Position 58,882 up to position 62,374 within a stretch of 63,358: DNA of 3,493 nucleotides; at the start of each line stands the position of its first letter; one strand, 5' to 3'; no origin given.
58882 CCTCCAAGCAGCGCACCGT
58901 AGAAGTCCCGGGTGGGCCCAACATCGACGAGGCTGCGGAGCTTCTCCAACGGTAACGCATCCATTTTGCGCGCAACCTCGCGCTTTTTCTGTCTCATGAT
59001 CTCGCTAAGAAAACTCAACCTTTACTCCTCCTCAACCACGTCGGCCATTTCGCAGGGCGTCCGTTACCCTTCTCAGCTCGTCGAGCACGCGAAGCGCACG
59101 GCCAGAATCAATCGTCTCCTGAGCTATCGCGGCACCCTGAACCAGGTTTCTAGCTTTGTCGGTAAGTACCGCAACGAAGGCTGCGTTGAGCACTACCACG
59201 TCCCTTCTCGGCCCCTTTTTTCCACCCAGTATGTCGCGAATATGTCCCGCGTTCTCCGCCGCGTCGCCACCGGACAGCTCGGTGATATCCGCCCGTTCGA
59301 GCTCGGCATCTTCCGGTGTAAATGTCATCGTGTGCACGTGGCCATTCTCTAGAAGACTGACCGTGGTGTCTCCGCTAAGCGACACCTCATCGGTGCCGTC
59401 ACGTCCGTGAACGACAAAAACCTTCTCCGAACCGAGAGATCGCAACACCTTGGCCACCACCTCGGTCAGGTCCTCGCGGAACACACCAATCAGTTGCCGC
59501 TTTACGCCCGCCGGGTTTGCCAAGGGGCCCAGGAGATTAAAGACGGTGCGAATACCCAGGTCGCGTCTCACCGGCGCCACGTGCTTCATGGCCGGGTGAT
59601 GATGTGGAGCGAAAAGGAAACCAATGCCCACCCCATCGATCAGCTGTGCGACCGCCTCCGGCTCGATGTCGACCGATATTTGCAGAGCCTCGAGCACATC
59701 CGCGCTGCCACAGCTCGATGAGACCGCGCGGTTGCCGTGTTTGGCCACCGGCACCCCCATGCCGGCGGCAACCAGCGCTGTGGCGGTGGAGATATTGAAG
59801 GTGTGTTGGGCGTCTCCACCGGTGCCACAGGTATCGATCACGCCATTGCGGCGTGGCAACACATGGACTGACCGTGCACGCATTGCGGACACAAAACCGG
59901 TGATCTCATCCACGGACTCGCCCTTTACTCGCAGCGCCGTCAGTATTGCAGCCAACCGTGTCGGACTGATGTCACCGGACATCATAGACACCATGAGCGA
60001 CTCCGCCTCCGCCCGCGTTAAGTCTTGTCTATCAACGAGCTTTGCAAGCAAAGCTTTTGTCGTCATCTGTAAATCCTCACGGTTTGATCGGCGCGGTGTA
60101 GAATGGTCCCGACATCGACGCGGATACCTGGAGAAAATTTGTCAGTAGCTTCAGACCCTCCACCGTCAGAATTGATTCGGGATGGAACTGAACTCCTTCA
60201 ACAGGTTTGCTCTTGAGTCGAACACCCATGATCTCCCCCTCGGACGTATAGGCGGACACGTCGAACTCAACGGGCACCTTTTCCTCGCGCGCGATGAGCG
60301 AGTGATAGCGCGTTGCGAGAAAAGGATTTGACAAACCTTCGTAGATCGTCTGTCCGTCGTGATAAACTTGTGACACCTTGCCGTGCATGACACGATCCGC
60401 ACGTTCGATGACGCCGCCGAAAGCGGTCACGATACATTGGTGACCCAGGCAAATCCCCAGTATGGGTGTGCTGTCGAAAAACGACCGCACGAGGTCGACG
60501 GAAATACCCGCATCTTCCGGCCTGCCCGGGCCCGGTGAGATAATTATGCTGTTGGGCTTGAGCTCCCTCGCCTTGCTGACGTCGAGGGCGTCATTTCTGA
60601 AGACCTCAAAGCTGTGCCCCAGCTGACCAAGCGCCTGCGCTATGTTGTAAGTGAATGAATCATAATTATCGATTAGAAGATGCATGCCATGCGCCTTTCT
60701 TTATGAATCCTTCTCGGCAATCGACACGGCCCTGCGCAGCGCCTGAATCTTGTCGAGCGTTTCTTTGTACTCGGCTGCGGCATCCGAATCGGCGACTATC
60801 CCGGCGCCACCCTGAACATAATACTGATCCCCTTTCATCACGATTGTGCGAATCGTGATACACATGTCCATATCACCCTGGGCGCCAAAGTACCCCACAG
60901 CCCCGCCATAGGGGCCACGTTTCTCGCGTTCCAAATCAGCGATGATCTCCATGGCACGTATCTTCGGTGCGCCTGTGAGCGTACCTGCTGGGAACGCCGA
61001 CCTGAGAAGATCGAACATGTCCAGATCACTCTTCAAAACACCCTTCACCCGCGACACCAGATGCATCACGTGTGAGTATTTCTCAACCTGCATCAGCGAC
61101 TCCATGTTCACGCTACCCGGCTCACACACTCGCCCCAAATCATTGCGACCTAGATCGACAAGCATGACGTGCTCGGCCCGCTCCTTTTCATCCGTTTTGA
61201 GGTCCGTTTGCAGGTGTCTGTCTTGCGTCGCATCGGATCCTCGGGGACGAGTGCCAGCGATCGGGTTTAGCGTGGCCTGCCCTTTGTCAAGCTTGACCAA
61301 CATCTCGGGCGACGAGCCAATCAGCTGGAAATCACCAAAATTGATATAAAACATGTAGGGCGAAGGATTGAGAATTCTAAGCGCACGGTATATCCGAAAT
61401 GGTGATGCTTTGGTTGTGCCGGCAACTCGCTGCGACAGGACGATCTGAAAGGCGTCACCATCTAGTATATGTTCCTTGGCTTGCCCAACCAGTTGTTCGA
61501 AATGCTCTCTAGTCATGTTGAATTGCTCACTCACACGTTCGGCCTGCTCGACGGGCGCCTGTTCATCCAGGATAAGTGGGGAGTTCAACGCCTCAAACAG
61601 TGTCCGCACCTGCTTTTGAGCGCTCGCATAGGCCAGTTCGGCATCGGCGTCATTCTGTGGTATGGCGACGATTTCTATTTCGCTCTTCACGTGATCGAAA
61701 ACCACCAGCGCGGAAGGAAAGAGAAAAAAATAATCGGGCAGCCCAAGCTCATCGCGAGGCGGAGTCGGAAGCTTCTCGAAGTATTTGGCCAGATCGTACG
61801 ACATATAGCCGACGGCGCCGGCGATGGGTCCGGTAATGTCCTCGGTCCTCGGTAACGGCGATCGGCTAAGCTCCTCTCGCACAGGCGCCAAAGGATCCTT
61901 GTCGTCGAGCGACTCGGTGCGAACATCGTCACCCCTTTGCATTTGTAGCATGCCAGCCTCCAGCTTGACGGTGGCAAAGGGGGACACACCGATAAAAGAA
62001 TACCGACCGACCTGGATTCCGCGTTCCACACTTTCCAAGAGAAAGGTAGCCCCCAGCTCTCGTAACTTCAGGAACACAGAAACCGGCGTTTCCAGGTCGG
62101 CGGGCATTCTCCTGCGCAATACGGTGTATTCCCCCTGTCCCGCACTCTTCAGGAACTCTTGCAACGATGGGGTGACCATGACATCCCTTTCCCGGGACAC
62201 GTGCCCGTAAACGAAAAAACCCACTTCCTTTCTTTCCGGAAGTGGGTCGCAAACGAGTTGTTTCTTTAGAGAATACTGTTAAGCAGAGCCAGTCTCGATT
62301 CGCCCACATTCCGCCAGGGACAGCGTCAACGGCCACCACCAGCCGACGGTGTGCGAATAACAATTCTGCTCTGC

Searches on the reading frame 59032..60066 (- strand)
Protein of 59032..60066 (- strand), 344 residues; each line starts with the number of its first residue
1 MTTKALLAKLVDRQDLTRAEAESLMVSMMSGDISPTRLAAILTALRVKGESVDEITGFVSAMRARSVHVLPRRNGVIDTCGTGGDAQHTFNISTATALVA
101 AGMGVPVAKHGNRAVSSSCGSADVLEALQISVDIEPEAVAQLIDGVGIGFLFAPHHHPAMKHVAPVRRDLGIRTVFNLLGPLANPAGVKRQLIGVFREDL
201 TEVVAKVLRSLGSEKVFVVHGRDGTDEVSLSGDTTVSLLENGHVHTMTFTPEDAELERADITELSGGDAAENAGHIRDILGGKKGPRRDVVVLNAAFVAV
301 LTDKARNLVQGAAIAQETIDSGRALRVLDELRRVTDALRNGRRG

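Call 46: search_protein_families(library=pfam, proteins=[window:59032-60066:-], max_evalue=0.00001)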
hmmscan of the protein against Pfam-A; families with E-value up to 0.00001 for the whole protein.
window:59032-60066:- (344 aa): 2 families
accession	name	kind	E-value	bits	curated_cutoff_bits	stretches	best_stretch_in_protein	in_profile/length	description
PF00591.27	Glycos_transf_3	-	2.7e-94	316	27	1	75-325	3-253/253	Glycosyl transferase family, a/b domain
PF02885.22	Glycos_trans_3N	-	1.5e-22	79.6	26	1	5-65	2-62/63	Glycosyl transferase family, helical bundle domain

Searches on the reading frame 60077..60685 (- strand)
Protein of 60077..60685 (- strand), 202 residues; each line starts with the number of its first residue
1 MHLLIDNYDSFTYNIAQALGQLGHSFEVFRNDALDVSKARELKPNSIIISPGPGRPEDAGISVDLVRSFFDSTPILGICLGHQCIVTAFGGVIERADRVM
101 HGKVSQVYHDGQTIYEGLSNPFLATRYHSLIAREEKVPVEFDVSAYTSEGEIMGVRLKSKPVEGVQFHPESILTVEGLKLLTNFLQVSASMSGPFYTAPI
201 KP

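Call 46: search_protein_families(library=pfam, proteins=[window:60077-60685:-], max_evalue=0.00001)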
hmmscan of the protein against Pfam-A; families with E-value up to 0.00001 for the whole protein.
window:60077-60685:- (202 aa): 2 families
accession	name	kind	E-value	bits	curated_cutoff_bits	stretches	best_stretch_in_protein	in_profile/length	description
PF00117.34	GATase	-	9.2e-57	192.2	22.8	1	3-185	1-187/190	Glutamine amidotransferase class-I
PF07722.19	Peptidase_C26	-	7.8e-09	36.1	20.5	1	71-170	104-219/219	Peptidase C26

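Call 56: find_encoding_contigs(protein=window:60077-60685:-, flank=10000, max_places=1)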
Protein window:60077-60685:- (202 aa): 2 contigs read that carry it; 1 place shown.
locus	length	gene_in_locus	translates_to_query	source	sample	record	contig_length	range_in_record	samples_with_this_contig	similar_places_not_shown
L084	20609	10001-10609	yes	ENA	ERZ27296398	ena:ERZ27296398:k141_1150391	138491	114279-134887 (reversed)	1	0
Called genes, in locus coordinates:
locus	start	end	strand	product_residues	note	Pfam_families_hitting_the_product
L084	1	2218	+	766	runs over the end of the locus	PF00070:Pyr_redox (faint), PF00890:FAD_binding_2, PF07992:Pyr_redox_2, PF13738:Pyr_redox_3, PF12801:Fer4_5 (weak), PF13187:Fer4_9 (weak), PF13237:Fer4_10, PF14697:Fer4_21 (weak), +6 more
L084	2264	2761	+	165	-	PF00210:Ferritin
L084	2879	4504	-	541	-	PF05681:Fumerase, PF05683:Fumerase_C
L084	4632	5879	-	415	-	PF17210:SdrD_B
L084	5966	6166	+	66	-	-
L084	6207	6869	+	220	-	PF13801:Metal_resist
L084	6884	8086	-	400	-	PF00180:Iso_dh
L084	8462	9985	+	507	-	PF04715:, PF00425:Chorismate_bind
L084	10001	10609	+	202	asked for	PF00117:GATase, PF07722:Peptidase_C26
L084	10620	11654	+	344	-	PF02885:Glycos_trans_3N, PF00591:Glycos_transf_3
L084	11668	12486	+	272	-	PF00218:IGPS, PF01070:FMN_dh (faint)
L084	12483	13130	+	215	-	PF00697:PRAI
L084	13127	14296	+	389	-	PF00291:PALP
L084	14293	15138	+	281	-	PF00290:Trp_syntA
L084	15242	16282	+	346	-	PF18152:DAHP_snth_FXD, PF00793:DAHP_synth_1, PF03102:NeuB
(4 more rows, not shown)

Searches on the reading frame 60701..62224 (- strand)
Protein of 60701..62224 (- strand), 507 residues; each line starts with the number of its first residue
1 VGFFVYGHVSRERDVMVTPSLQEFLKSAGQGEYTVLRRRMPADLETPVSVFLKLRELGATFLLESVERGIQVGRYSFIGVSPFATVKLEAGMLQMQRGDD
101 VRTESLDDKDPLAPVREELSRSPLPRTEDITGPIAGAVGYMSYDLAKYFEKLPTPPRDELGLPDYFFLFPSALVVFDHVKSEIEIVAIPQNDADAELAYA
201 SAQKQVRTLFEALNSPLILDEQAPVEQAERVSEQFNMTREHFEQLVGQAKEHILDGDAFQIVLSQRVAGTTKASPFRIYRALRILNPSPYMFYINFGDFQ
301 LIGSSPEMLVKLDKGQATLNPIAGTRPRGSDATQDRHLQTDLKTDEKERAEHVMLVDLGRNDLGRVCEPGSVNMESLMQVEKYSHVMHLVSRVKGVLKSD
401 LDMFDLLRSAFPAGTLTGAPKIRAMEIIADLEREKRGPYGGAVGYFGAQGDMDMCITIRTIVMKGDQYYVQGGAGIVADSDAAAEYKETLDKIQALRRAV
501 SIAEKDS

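Call 46: search_protein_families(library=pfam, proteins=[window:60701-62224:-], max_evalue=0.00001)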
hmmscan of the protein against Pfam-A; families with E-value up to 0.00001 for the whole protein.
window:60701-62224:- (507 aa): 2 families
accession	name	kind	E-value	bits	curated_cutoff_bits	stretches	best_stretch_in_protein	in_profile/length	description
PF00425.24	Chorismate_bind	-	2.5e-94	316.1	27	1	239-492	2-257/257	chorismate binding enzyme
PF04715.19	Anth_synt_I_N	-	1.1e-33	116.9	23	1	43-183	1-138/140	Anthranilate synthase component I, N terminal region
